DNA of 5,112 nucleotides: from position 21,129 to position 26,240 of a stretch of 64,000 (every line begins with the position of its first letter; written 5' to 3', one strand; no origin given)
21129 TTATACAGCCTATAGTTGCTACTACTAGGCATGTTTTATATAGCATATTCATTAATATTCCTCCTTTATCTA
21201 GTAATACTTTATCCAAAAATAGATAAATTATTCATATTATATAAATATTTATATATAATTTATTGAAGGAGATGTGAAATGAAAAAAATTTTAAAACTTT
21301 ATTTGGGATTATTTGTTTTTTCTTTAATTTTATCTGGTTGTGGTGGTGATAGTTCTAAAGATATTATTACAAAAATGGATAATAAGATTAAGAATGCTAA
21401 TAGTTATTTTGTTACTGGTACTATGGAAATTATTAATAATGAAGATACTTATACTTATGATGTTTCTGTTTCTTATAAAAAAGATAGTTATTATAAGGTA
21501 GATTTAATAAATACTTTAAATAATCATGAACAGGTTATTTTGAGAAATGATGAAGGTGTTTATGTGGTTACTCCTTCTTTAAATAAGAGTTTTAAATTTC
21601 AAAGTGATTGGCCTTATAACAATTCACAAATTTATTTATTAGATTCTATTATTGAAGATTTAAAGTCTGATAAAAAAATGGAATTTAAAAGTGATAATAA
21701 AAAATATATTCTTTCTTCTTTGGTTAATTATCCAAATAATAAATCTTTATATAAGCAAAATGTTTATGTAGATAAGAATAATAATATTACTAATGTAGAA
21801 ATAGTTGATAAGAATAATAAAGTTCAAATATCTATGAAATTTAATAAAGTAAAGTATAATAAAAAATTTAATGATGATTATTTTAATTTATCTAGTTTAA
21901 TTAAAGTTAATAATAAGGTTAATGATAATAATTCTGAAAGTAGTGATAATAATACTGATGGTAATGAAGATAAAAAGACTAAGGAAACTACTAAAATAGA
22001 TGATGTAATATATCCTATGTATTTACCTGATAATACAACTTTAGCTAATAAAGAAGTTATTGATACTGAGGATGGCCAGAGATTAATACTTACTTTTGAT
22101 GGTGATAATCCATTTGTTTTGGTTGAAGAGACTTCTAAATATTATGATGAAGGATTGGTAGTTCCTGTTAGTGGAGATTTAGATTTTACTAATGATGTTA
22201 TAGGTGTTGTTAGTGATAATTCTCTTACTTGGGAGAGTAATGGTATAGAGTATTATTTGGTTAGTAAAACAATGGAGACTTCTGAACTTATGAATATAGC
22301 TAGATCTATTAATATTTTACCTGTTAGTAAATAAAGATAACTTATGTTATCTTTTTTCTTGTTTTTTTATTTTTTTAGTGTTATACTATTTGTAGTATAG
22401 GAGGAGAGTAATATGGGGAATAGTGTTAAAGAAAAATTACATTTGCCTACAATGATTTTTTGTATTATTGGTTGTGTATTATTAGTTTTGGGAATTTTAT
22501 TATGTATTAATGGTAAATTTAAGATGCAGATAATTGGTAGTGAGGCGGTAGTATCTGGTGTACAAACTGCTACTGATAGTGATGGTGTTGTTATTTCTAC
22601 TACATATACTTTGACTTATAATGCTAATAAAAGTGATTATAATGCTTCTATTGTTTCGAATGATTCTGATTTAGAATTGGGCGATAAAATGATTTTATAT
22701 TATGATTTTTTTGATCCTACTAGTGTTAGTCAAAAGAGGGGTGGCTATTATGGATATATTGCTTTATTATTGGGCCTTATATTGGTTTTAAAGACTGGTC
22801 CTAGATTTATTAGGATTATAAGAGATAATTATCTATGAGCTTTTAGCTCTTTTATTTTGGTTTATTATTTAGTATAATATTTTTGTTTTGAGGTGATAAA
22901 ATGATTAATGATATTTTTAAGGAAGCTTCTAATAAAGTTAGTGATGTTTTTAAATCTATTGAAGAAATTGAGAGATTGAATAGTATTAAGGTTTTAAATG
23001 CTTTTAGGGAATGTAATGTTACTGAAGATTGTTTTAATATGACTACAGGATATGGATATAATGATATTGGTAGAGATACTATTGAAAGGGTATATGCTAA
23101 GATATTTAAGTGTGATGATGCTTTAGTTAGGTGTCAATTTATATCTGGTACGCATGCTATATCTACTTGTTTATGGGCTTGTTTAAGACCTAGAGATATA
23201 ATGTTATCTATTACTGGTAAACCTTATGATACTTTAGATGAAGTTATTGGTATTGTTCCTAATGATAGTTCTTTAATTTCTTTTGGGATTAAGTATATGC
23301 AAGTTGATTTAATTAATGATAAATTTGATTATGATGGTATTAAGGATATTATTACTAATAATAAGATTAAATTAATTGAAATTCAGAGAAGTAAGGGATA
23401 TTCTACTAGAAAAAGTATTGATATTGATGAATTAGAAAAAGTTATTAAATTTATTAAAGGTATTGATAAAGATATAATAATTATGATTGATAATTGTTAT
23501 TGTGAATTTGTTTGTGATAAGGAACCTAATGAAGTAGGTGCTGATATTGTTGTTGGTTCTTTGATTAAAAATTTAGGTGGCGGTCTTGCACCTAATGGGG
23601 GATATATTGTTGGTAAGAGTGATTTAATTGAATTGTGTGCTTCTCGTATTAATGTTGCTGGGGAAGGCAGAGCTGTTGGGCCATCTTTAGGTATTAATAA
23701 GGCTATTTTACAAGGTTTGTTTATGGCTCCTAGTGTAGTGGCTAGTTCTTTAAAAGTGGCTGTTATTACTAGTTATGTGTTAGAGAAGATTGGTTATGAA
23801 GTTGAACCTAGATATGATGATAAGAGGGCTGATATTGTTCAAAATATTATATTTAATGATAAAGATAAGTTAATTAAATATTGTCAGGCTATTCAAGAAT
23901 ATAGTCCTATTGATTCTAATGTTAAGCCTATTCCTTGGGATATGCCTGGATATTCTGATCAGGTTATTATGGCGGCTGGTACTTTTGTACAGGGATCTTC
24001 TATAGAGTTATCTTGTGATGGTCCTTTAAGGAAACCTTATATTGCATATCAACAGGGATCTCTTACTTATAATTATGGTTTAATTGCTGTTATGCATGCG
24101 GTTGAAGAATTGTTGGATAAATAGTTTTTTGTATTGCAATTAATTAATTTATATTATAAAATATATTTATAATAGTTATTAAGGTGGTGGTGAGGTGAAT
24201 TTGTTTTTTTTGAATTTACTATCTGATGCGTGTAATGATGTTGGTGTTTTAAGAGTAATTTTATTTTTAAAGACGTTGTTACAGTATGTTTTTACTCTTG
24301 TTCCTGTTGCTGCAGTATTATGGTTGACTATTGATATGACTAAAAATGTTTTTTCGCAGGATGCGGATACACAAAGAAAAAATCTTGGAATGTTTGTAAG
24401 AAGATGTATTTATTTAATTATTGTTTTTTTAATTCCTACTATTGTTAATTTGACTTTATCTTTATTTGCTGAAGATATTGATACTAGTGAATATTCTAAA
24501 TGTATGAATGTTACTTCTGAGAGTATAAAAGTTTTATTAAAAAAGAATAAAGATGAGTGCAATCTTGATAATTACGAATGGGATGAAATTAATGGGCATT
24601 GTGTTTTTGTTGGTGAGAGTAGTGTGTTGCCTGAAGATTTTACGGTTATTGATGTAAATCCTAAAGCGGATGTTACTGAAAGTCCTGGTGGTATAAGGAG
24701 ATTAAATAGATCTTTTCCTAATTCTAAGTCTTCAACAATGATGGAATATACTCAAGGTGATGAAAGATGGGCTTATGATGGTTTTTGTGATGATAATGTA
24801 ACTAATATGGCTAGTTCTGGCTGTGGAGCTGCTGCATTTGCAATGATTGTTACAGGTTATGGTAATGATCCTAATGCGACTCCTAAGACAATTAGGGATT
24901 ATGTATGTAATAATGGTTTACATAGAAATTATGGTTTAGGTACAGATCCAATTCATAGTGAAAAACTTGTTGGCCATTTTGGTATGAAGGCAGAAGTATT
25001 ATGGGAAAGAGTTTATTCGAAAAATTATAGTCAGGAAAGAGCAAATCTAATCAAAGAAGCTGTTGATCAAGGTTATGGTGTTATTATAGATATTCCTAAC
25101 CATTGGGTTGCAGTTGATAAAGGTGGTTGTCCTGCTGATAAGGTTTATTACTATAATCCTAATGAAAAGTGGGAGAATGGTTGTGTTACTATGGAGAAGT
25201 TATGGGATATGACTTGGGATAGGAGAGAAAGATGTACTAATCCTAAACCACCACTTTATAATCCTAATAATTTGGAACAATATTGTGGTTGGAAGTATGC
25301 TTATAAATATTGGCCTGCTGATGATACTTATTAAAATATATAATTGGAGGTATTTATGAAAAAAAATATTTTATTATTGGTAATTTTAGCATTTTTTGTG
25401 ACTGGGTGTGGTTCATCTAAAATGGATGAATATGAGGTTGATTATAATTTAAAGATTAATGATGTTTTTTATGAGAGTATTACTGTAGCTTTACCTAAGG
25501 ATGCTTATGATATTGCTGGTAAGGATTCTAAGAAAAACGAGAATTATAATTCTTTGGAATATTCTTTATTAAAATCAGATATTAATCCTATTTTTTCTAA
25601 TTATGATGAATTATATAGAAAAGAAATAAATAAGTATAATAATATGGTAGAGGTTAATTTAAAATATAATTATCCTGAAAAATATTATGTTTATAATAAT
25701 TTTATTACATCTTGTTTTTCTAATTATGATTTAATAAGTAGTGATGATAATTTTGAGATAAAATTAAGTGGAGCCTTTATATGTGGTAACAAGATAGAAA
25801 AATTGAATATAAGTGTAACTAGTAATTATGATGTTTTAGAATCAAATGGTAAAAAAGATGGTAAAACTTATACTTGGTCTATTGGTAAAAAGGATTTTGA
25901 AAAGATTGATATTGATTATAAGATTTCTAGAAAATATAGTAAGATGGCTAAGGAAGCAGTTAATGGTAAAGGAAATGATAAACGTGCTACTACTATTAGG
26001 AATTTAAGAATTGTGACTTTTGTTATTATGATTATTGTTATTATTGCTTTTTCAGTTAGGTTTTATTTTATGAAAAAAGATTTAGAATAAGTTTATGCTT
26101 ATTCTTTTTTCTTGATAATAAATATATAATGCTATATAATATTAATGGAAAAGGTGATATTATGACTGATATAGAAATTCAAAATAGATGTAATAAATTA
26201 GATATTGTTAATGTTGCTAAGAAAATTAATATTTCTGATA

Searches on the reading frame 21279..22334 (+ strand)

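Call 6: search_protein_families(library=pfam, proteins=[window:21279-22334:+], max_evalue=10)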
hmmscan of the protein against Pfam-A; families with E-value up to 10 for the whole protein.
window:21279-22334:+ (351 aa): 1 family
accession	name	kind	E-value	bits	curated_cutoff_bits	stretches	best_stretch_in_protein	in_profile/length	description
PF16757.11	Fucosidase_C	-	0.3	12.1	25.6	1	136-190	11-64/88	Alpha-L-fucosidase C-terminal domain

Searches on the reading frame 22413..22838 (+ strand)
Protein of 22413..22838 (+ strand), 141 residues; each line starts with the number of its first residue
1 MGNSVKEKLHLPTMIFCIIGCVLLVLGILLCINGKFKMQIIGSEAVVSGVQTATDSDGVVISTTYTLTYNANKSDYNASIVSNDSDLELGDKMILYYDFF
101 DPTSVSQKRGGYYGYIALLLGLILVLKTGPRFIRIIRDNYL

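Call 6: search_protein_families(library=pfam, proteins=[window:22413-22838:+], max_evalue=10)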
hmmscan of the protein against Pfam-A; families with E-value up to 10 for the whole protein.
window:22413-22838:+ (141 aa): 3 families
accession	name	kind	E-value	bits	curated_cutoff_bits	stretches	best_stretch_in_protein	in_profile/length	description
PF11381.13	DUF3185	-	0.0015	18.9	25.3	1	18-45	2-29/59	Protein of unknown function (DUF3185)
PF11574.13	Rpf1_C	-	0.039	15.2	21.2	1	43-84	42-83/88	Resuscitation-promoting factor Rpf1, C-terminal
PF20712.2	CyanoTRADDas_TM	-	4.9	7.8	24.3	1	14-41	14-42/68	Cyanobacterial TRADD-N associated 2-Transmembrane domain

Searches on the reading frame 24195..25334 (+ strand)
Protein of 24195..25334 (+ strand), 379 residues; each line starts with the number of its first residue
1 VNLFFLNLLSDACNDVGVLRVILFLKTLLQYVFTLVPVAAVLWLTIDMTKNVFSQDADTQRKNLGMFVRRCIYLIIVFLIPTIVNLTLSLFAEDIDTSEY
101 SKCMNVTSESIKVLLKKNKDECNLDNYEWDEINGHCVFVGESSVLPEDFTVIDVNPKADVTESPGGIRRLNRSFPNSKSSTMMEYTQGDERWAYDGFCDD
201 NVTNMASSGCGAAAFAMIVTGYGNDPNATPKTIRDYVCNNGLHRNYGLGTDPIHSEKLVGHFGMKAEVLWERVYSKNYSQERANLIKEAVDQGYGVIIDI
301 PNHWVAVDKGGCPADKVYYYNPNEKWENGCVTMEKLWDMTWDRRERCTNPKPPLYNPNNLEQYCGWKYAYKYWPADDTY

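Call 5: search_protein_families(library=ncbifam, proteins=[window:24195-25334:+], max_evalue=1)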
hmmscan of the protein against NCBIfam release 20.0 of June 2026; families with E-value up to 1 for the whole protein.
window:24195-25334:+ (379 aa): 1 family
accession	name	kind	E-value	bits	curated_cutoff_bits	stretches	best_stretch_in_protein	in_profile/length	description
NF003349.0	PRK04375.1-2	equivalog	0.084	12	246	1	22-87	247-312/318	heme o synthase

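Call 6: search_protein_families(library=pfam, proteins=[window:24195-25334:+], max_evalue=10)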
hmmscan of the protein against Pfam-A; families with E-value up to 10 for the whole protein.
window:24195-25334:+ (379 aa): 3 families
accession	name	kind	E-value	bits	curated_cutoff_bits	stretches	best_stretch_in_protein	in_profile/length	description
PF13529.12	Peptidase_C39_2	-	0.017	16.2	24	1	206-300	12-106/143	Peptidase_C39 like family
PF10329.14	DUF2417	-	0.13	12.2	25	1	2-113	118-230/234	Region of unknown function (DUF2417)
PF18895.5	T4SS_pilin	-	1.1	9.9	26.6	1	25-85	9-69/71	Type IV secretion system pilin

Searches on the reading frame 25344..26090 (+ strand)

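Call 5: search_protein_families(library=ncbifam, proteins=[window:25344-26090:+], max_evalue=1)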
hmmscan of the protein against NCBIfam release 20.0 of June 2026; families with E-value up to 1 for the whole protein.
window:25344-26090:+ (248 aa): 6 families
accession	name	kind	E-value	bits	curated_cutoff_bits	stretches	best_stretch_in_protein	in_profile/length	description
TIGR03302.1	OM_YfiO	subfamily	0.0074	15.8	81.4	1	8-89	3-83/239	outer membrane protein assembly factor BamD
NF008181.0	PRK10930.1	equivalog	0.011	14.5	660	1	181-245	37-102/419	FtsH protease activity modulator HflK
NF047408.1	SA0632_fam_LP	equivalog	0.017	14.8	70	1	5-26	1-23/68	SA0632 family lipoprotein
NF041193.1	lipo_SP0191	subfamily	0.024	14.7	75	1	5-29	1-25/190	SP0191 family lipoprotein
NF047847.2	SS_mature_LptM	equivalog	0.031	14.4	27.7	1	5-23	1-21/31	LPS translocon maturation chaperone LptM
NF033894.1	Eex_IncN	subfamily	0.16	11.9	33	1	6-33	1-26/65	EexN family lipoprotein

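Call 6: search_protein_families(library=pfam, proteins=[window:25344-26090:+], max_evalue=10)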
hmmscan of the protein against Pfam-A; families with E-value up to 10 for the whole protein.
window:25344-26090:+ (248 aa): 3 families
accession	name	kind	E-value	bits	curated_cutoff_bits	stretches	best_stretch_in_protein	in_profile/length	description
PF21946.1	LppM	-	0.056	14.1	27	1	154-182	113-141/153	LppM domain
PF13627.12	LptM_cons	-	0.48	10.8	27.3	1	9-23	1-15/23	LPS-assembly lipoprotein LptM, conserved region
PF13800.11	Sigma_reg_N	-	1.8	9.3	26.3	1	213-245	8-41/91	Sigma factor regulator N-terminal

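Call 58: search_protein_families(library=pfam, proteins=[window:25344-26087:+], max_evalue=1)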
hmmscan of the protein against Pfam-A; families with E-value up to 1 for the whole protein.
window:25344-26087:+ (248 aa): 2 families
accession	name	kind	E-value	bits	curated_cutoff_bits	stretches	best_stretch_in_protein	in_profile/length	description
PF21946.1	LppM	-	0.056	14.1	27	1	154-182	113-141/153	LppM domain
PF13627.12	LptM_cons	-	0.48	10.8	27.3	0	9-23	1-15/23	LPS-assembly lipoprotein LptM, conserved region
